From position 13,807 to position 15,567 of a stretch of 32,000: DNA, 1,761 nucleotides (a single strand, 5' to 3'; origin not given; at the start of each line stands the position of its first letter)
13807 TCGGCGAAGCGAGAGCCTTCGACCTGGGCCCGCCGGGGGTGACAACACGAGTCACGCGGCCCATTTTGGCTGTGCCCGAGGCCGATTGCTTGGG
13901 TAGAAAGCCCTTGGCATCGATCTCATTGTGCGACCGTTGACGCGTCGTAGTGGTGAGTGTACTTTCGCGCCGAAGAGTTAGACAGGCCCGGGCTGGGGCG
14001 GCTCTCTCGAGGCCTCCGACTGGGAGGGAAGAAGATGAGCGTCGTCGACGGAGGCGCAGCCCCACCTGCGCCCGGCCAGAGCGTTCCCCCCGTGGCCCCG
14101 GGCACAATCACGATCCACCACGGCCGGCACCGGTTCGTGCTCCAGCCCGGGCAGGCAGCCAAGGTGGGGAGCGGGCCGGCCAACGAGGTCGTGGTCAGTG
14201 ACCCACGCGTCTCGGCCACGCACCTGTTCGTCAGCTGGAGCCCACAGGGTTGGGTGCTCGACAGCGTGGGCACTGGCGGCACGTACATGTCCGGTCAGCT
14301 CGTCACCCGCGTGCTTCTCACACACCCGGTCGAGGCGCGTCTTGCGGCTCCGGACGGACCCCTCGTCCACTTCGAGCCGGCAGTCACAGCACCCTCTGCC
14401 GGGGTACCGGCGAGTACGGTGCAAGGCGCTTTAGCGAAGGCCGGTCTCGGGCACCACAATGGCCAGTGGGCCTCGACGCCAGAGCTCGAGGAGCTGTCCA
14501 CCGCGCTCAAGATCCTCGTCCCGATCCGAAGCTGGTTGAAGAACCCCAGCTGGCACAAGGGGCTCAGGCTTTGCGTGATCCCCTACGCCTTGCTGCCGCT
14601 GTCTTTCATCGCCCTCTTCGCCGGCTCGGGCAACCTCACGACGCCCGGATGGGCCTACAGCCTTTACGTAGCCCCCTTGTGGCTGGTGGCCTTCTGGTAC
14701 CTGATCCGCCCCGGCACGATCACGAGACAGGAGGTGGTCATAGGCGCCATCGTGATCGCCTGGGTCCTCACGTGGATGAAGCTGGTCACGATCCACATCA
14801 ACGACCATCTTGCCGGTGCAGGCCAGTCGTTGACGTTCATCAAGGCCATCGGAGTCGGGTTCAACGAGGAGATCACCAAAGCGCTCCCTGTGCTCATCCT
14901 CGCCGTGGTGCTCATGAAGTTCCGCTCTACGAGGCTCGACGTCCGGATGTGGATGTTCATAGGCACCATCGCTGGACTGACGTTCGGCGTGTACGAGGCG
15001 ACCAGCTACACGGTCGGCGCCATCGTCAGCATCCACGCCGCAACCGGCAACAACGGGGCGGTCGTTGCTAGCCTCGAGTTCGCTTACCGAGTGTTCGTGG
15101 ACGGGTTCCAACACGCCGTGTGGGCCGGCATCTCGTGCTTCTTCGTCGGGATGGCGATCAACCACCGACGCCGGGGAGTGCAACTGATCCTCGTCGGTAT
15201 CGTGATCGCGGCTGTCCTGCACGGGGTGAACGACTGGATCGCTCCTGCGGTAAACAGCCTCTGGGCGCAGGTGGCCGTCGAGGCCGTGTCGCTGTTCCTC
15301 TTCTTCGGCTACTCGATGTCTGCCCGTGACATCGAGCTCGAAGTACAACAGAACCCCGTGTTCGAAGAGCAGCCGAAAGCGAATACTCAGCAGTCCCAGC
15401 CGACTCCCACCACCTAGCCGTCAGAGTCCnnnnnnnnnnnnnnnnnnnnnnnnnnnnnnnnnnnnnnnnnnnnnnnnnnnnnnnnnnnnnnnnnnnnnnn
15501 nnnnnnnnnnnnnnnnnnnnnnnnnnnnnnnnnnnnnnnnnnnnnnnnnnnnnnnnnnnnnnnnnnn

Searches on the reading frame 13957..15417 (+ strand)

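Call 90: search_protein_families(library=pfam, proteins=[window:13957-15417:+], max_evalue=0.0001)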
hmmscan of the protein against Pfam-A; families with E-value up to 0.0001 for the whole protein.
window:13957-15417:+ (486 aa): 3 families
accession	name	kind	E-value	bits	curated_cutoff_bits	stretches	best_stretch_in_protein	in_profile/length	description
PF13367.11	PrsW-protease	-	5.5e-16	59.1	23.5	1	261-448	11-191/196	PrsW family intramembrane metalloprotease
PF00498.31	FHA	-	2.4e-06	28.3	20.7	1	69-123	2-60/67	FHA domain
PF16697.10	Yop-YscD_cpl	-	1.1e-05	26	33.2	1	64-118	15-70/94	Inner membrane component of T3SS, cytoplasmic domain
